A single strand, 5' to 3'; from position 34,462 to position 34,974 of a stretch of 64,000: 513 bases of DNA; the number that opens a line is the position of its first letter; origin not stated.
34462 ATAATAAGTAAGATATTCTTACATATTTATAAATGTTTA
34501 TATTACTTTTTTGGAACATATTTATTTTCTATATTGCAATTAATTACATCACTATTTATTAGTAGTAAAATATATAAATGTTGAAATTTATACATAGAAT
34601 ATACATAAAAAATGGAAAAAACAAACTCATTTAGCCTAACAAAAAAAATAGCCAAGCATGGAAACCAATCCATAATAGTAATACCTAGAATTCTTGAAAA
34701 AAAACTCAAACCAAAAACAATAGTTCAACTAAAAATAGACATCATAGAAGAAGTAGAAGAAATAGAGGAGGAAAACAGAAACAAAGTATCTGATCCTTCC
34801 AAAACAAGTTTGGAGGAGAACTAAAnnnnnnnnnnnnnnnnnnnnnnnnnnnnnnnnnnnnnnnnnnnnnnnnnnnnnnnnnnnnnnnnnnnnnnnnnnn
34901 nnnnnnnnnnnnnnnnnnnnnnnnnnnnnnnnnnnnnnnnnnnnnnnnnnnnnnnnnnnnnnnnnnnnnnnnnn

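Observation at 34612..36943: Eukaryotic-like protein-kinase-fold giant protein preceded by a small AbrB-type protein, inside a toxin-antitoxin-rich islet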

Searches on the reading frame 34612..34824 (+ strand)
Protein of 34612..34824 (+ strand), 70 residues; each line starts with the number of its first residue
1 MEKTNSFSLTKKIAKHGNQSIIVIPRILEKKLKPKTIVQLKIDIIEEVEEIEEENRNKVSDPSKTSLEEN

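Call 3: search_protein_families(library=pfam, proteins=[window:34612-34824:+], max_evalue=1)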
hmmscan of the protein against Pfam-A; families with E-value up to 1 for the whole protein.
window:34612-34824:+ (70 aa): 0 families

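Call 6: search_protein_families(library=ncbifam, proteins=[window:34612-34824:+], max_evalue=1)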
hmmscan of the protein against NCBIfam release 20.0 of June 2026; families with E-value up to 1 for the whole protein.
window:34612-34824:+ (70 aa): 0 families

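Call 11: search_solved_structures(query=window:34612-34821:+, max_evalue=10, show_alignments=3)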
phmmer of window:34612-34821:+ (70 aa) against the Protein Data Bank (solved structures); distinct sequences matched with E-value up to 10: 2.
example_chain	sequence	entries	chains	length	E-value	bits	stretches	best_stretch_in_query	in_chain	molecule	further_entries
5ija_A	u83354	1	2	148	1.1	12.9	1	16-45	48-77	Hydrogenase-specific maturation endopeptidase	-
1mjh_A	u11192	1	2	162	3.4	11.3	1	19-68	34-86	PROTEIN (ATP-BINDING DOMAIN OF PROTEIN MJ0577)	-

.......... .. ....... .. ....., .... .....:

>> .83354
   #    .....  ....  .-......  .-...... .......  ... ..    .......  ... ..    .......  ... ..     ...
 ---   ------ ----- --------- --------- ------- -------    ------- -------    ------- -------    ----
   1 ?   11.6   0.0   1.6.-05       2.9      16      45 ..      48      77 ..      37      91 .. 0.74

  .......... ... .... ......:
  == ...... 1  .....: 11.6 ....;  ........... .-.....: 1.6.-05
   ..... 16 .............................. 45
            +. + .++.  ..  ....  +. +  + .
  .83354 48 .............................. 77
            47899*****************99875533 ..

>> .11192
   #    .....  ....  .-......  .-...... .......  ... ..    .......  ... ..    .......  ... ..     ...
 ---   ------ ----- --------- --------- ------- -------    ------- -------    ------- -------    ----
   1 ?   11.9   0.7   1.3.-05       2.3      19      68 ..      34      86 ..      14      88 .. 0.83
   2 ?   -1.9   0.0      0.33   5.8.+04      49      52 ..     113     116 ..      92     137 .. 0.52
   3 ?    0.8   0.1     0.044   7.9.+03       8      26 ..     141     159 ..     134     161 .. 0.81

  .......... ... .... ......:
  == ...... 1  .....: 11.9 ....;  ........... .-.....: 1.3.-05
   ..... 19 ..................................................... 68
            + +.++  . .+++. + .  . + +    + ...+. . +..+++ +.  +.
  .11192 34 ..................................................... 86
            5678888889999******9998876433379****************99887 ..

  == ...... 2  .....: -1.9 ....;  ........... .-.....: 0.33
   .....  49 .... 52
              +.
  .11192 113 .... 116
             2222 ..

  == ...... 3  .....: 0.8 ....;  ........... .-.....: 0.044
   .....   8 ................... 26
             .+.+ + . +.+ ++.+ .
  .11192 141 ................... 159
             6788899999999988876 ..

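Call 23: search_protein_families(library=padloc, proteins=[window:34612-34824:+], max_evalue=0.1)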
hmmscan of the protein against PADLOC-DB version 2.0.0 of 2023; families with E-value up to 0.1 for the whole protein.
window:34612-34824:+ (70 aa): 0 families

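Call 37: find_related_loci(query=A2, collection=genome_contigs, flank=4500)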
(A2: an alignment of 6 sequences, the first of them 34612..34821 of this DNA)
Query A2 (70 aa) in genome_contigs; peptide patterns used: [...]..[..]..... (x = any residue, [..] = any of these).
288 stretches matched a pattern; 273 encode a relative of the query (tblastn E <= 1e-3); the best 80 are kept; 80 distinct loci.
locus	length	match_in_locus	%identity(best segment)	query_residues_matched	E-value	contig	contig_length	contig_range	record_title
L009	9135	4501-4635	80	3-47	6e-19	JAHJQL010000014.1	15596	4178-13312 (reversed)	MAG: Nanoarchaeota archaeon isolate OS_PC_MetaG.mb.107 OS_PC_MetaG.mb.107_k141_60952, whole genome shotgun sequence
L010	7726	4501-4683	57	1-60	5e-18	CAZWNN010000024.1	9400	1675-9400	MAG TPA_asm: Candidatus Woesearchaeota archaeon isolate SRP178699_co2_474 genome assembly, contig: NODE_7529_length_9400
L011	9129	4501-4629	74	7-49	5e-18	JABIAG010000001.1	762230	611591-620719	MAG: Candidatus Woesearchaeota archaeon isolate SI048_bin101 k141_1078392, whole genome shotgun sequence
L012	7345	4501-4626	81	6-47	8e-18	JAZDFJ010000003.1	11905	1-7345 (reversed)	MAG: Candidatus Woesearchaeota archaeon isolate MEGAHIT-group-0.204 k141_9613739, whole genome shotgun sequence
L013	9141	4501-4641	68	1-47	9e-18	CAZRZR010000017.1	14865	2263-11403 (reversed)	MAG TPA_asm: Candidatus Woesearchaeota archaeon isolate SRP342105_co2_377 genome assembly, contig: NODE_4237_length_1486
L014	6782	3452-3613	63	7-60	1e-17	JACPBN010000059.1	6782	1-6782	MAG: Candidatus Woesearchaeota archaeon isolate NC_groundwater_258_Ag_S-0.2um_36_8 S5_GD2017_2_S2_scaffold_8889, whole g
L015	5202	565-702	72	4-49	1e-17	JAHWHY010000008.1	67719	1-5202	MAG: Candidatus Woesearchaeota archaeon isolate Yap150.bin7.227 contig-145_603, whole genome shotgun sequence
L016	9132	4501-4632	75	7-50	2e-17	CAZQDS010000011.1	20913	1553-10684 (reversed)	MAG TPA_asm: uncultured Methanosarcinales archaeon isolate SRP173033_co2_62 genome assembly, contig: NODE_974_length_209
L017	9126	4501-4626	79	7-48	4e-17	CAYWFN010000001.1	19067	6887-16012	MAG TPA_asm: uncultured Methanosarcinales archaeon isolate SRP077602_co6_365 genome assembly, contig: NODE_4646_length_1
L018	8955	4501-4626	71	9-50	5e-17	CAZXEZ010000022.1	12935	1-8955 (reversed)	MAG TPA_asm: uncultured Methanosarcinales archaeon isolate SRP068000_co4_473 genome assembly, contig: NODE_6615_length_1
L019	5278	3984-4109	74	7-48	5e-17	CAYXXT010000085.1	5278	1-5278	MAG TPA_asm: uncultured Methanosarcinales archaeon isolate SRP178908_co2_264 genome assembly, contig: NODE_12362_length_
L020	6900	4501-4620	80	6-45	5e-17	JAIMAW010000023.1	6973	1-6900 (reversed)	MAG: Candidatus Pacearchaeota archaeon isolate HOT.MB2.108 Contig24, whole genome shotgun sequence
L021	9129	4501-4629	74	4-46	8e-17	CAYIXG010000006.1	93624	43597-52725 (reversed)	MAG TPA_asm: Candidatus Woesearchaeota archaeon isolate ERP119705_co6_1115 genome assembly, contig: NODE_121_length_9362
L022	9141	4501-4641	70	1-46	7e-17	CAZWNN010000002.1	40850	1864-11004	MAG TPA_asm: Candidatus Woesearchaeota archaeon isolate SRP178699_co2_474 genome assembly, contig: NODE_351_length_40850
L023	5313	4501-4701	52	4-64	6e-17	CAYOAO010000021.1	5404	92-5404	MAG TPA_asm: Candidatus Woesearchaeota archaeon isolate binchicken_co116_364 genome assembly, contig: NODE_19065_length_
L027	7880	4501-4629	72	5-47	1e-16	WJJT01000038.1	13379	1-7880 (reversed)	MAG: Candidatus Woesearchaeota archaeon isolate Bin_031 k141_2471789, whole genome shotgun sequence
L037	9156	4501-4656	62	1-52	2e-16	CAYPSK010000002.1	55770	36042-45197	MAG TPA_asm: Candidatus Woesearchaeota archaeon isolate SRP178699_co1_447 genome assembly, contig: NODE_483_length_55770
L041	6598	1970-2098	70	7-49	4e-16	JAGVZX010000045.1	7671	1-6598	Candidatus Woesearchaeota archaeon isolate RIFCSPHIGHO2_02_FULL_37_9 rifcsphigho2_02_scaffold_22631, whole genome shotgu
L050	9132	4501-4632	68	7-50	7e-16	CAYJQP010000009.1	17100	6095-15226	MAG TPA_asm: Candidatus Woesearchaeota archaeon isolate ERP125453_co1_261 genome assembly, contig: NODE_3405_length_1710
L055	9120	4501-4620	75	7-46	8e-16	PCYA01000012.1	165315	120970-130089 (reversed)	MAG: Candidatus Woesearchaeota archaeon CG10_big_fil_rev_8_21_14_0_10_37_12 CG10_8_21_14_0.10_scaffold_151_c, whole geno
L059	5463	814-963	64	2-50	1e-15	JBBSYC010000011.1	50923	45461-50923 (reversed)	MAG: Nanoarchaeota archaeon isolate H51-bin075_1 H51_bin075_1_000000000011, whole genome shotgun sequence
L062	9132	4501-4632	66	7-50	1e-15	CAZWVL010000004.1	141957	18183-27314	MAG TPA_asm: uncultured Methanosarcinales archaeon isolate SRP119689_co1_4 genome assembly, contig: NODE_81_length_14195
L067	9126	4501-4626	69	6-47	2e-15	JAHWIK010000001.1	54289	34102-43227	MAG: Candidatus Woesearchaeota archaeon isolate YT1_182 k127_3582546, whole genome shotgun sequence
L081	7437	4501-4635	64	6-50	3e-15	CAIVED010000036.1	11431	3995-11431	uncultured archaeon isolate AlinenSediments_bin-0934 genome assembly, contig: bin-0934:36/44, whole genome shotgun seque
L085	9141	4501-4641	60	6-57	4e-15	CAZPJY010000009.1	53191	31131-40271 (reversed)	MAG TPA_asm: uncultured Methanosarcinales archaeon isolate binchicken_co129_812 genome assembly, contig: NODE_1433_lengt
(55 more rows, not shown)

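Call 38: search_solved_structures(query=A2, max_evalue=10, show_alignments=3)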
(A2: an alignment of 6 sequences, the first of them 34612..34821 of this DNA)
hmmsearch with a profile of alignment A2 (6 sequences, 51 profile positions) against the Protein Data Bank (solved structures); distinct sequences matched with E-value up to 10: 3.
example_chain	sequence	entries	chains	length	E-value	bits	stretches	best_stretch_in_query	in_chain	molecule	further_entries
8ju8_A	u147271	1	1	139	0.048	16.5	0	8-23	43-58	de novo designed protein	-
5ija_A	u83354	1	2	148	0.24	14.2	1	13-42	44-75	Hydrogenase-specific maturation endopeptidase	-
3tl2_A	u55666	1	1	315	0.68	12.8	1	7-23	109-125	Malate dehydrogenase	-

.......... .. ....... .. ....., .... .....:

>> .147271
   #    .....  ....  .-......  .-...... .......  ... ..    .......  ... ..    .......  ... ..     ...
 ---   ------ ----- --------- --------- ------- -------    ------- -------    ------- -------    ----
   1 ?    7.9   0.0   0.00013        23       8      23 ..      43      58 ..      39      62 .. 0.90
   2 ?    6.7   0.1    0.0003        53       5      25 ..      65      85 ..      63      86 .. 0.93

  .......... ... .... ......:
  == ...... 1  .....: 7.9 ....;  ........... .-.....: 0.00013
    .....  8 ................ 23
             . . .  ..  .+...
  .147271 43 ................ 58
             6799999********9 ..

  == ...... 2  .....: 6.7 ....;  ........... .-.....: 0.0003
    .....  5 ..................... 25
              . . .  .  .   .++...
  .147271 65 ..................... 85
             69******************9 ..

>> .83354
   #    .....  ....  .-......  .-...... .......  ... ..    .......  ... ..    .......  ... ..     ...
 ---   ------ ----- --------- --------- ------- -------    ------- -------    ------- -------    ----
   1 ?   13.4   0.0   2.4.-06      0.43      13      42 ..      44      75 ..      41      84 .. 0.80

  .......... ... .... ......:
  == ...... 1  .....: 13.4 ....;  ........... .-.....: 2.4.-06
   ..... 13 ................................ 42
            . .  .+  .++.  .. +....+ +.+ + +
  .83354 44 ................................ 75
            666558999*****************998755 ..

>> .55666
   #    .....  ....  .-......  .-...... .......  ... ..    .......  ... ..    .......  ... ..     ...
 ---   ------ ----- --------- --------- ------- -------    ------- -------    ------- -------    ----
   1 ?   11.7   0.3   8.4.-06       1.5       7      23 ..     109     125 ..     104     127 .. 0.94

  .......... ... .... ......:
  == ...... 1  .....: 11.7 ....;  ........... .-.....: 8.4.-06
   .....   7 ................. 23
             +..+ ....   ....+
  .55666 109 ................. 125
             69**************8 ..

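Call 43: search_protein_families(library=pfam, proteins=[L050:4634-5836:+, L059:965-2416:+, L027:4635-6935:+, L055:4607-6991:+, L041:2155-3507:+, L037:4664-5176:+, L067:4768-5238:+, L062:4607-5152:+, L081:4634-7120:+, L085:4634-6529:+], max_evalue=0.01)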
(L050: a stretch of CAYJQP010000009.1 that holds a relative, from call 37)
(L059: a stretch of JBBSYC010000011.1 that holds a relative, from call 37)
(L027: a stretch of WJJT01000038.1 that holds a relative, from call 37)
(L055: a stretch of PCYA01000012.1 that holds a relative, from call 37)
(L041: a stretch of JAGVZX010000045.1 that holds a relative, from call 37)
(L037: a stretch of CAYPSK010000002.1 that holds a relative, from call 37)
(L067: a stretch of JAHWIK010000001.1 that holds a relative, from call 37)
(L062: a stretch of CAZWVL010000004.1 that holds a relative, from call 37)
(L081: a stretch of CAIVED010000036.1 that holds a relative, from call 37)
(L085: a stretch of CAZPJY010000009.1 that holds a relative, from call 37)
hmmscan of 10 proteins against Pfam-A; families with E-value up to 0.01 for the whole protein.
L050:4634-5836:+ (400 aa): 3 families
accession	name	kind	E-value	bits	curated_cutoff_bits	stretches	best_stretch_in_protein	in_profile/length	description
PF07728.20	AAA_5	-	2.7e-11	44.1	22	1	34-125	1-91/139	AAA domain (dynein-related subfamily)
PF20030.5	bpMoxR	-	1.2e-05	24.9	27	1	23-123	22-120/205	MoxR domain in the MoxR-vWA-beta-propeller ternary systems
PF13401.12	AAA_22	-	6.7e-05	23.6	27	1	32-102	5-78/130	AAA domain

L059:965-2416:+ (483 aa): 2 families
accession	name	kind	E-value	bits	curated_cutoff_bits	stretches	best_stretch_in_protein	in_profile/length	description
PF07728.20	AAA_5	-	6.3e-06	26.7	22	1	34-84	1-50/139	AAA domain (dynein-related subfamily)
PF13401.12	AAA_22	-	0.0051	17.6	27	0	32-117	5-65/130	AAA domain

L027:4635-6935:+ (766 aa): 3 families
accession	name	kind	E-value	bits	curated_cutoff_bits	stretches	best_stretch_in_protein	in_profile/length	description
PF01636.29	APH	-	2.5e-06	27.9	23.2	1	340-420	142-230/239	Phosphotransferase enzyme family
PF01633.27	Choline_kinase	-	0.00047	20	29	1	288-390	89-192/300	Choline/ethanolamine kinase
PF01464.25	SLT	-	0.00094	19.2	21.3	1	681-733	57-110/117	Transglycosylase SLT domain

L055:4607-6991:+ (794 aa): 0 families

L041:2155-3507:+ (450 aa): 9 families
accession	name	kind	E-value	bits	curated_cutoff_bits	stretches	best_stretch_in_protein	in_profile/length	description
PF00561.26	Abhydrolase_1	-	1.2e-07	32.1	25.8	1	241-280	70-104/245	alpha/beta hydrolase fold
PF07819.20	PGAP1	-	0.0002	21.6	24.3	1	190-276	21-128/233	PGAP1-like alpha/beta domain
PF05990.18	DUF900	-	0.00031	20.7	20.5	1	177-278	17-138/232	Alpha/beta hydrolase of unknown function (DUF900)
PF11187.14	Mbeg1-like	-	0.0025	17.7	21.1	1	209-262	50-106/224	Mbeg1-like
PF12697.13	Abhydrolase_6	-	0.003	18.7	26.3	1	226-293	53-94/217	Alpha/beta hydrolase family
PF05728.18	UPF0227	-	0.0034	17.7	21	1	182-265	2-84/187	Uncharacterised protein family (UPF0227)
PF06259.18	Abhydrolase_8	-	0.0041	17.2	20.5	1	225-275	92-142/178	Alpha/beta hydrolase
PF07519.17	Tannase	-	0.0077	15.6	29.8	1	170-263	55-141/490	Tannase and feruloyl esterase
PF07859.19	Abhydrolase_3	-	0.0083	16.3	25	0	236-275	67-108/210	alpha/beta hydrolase fold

L037:4664-5176:+ (170 aa): 1 family
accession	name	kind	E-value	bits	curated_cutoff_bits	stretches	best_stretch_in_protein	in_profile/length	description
PF06610.18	AlaE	-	2.9e-16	60.3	25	1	22-157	10-140/141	L-alanine exporter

L067:4768-5238:+ (156 aa): 0 families

L062:4607-5152:+ (181 aa): 0 families

L081:4634-7120:+ (828 aa): 0 families

L085:4634-6529:+ (631 aa): 0 families

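Call 47: search_protein_families(library=pfam, alignment_id=A4, max_evalue=5)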
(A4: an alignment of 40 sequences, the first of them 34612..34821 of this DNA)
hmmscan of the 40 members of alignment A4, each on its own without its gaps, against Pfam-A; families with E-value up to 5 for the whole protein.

A. member 1, window:34612-34821:+ (70 aa): 0 families

B. families by the number of members that match (of 40 scanned): 8 families
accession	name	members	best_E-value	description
PF04014.23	MazE_antitoxin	4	0.0047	Antidote-toxin recognition MazE, bacterial antitoxin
PF24438.1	IML1_N_fung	1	0.025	IML1, N-terminal, fungi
PF20609.3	pAdhesive_17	1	0.041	Putative adhesive domain (group 17)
PF22061.2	CSN7_HB_subdom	1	0.086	CSN7 helical bundle subdomain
PF07927.17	HicA_toxin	1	0.094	HicA toxin of bacterial toxin-antitoxin,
PF01865.21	PhoU_div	1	0.1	Protein of unknown function DUF47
PF08541.16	ACP_syn_III_C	1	0.1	3-Oxoacyl-[acyl-carrier-protein (ACP)] synthase III C terminal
PF21956.1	DUF6922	1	0.35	Family of unknown function (DUF6922)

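Call 58: find_homologous_proteins(query=window:34612-34821:+, max_evalue=0.001)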
Query window:34612-34821:+ (70 aa): 120 proteins with E <= 0.001 among 120 candidates.
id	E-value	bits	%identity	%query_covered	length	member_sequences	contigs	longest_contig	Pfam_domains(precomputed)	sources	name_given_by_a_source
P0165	5.8e-34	131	100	100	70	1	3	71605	-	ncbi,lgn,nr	ncbi:hypothetical protein K9L67_01665 [Candidatus Woesearchaeota archaeon]|nr:hypothetical protein [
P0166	8.7e-23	96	67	56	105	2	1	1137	-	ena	-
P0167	1.5e-17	80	87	64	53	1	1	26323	-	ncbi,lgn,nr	ncbi:hypothetical protein K9L97_04730 [Candidatus Woesearchaeota archaeon]|nr:hypothetical protein [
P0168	1.7e-13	67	77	61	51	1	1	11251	-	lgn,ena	-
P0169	2.9e-13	67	80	63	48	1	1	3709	-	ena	-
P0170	3.3e-13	66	74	67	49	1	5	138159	-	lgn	-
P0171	3.5e-13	66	74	66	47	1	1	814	-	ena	-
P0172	4.6e-13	66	72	66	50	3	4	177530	-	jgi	-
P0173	9.3e-13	65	71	64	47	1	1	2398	-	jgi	jgi:hypothetical protein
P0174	1.3e-12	64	66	71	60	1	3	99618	-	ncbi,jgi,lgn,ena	-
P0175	1.4e-12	64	74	61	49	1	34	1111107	-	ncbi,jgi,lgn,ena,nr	ncbi:hypothetical protein HN592_04060 [Candidatus Woesearchaeota archaeon]|jgi:hypothetical protein|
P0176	2.0e-12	64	73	67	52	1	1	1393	-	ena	-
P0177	2.4e-12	64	75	63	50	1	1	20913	-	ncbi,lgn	-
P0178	2.4e-12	64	75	63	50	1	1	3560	-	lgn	-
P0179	2.4e-12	64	66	76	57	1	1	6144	-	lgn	-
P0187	4.1e-12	63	79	60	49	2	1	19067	-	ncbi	-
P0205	2.1e-11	61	78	59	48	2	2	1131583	-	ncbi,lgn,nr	ncbi:MAG: hypothetical protein H6502_00640 [Candidatus Woesearchaeota archaeon]|nr:MAG: hypothetical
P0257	1.2e-9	55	65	61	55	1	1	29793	-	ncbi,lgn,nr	ncbi:hypothetical protein JW756_04060 [Candidatus Woesearchaeota archaeon]|nr:hypothetical protein [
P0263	2.1e-9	54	64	60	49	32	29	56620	-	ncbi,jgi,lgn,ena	jgi:predicted RNA binding protein YcfA (HicA-like mRNA interferase family)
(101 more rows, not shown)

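Call 68: predict_structure(alignment_id=A7)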
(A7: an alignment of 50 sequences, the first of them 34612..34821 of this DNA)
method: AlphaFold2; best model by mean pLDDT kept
length: 70 residues; sequences in the alignment: 50
mean_pLDDT: 75.7   pTM: 0.41
mean pLDDT of the five models: 75.7, 74.7, 74.3, 72.7, 71.3
residues with pLDDT >= 90: 7; 70-90: 37; 50-70: 23; < 50: 3
segments of 3 or more residues with pLDDT < 50: 68-70
pLDDT, mean of each block of 10 residues (from residue 1): 79 90 89 87 75 57 53
secondary structure, 60 per line:
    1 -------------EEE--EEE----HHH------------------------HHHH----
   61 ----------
elements in order: E14-16 E19-21 H53-56

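Call 72: fold_search(model_id=the predicted structure, library=pdb)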
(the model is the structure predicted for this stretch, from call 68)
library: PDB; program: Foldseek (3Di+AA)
matches with E <= 10: 3; with E <= 0.001: 0
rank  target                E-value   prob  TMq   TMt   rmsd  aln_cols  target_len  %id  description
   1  8jvq                  2.7e+00  0.25  0.40  0.54   2.6        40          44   18  Crystal structure of the dimeric RIFT fold protein Ph1_DG (released 2024-07-03)
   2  8jvr                  2.7e+00  0.23  0.39  0.57   2.6        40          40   20  Crystal structure of the dimeric RIFT fold protein Ph1_GG (released 2024-07-03)
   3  1mvf_D                9.7e+00  0.07  0.33  0.48   3.0        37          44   24  MazE addiction antidote (released 2003-06-10)

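Call 106: search_protein_families(library=ncbifam, alignment_id=A7, max_evalue=5)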
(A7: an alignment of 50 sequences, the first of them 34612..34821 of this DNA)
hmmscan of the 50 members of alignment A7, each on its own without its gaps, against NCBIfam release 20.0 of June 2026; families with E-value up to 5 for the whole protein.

A. member 1, window:34612-34821:+ (70 aa): 0 families

B. families by the number of members that match (of 50 scanned): 9 families
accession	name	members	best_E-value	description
NF007583.0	PRK10218.1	6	0.0052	ribosome-dependent GTPase TypA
TIGR01394.1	TypA_BipA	5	0.00056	translational GTPase TypA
NF008463.0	PRK11347.1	3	0.0044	antitoxin ChpS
TIGR00747.1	fabH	2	0.012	beta-ketoacyl-ACP synthase III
NF011119.0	PRK14550.1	2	0.096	ribonuclease HII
NF006829.0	PRK09352.1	1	0.02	beta-ketoacyl-ACP synthase 3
NF052488.1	TAtMazEAgrob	1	0.049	type II toxin-antitoxin system antitoxin MazE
NF033496.0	DUF2080_fam_acc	1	0.053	DUF2080 family transposase-associated protein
NF007979.0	PRK10703.1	1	0.09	HTH-type transcriptional repressor PurR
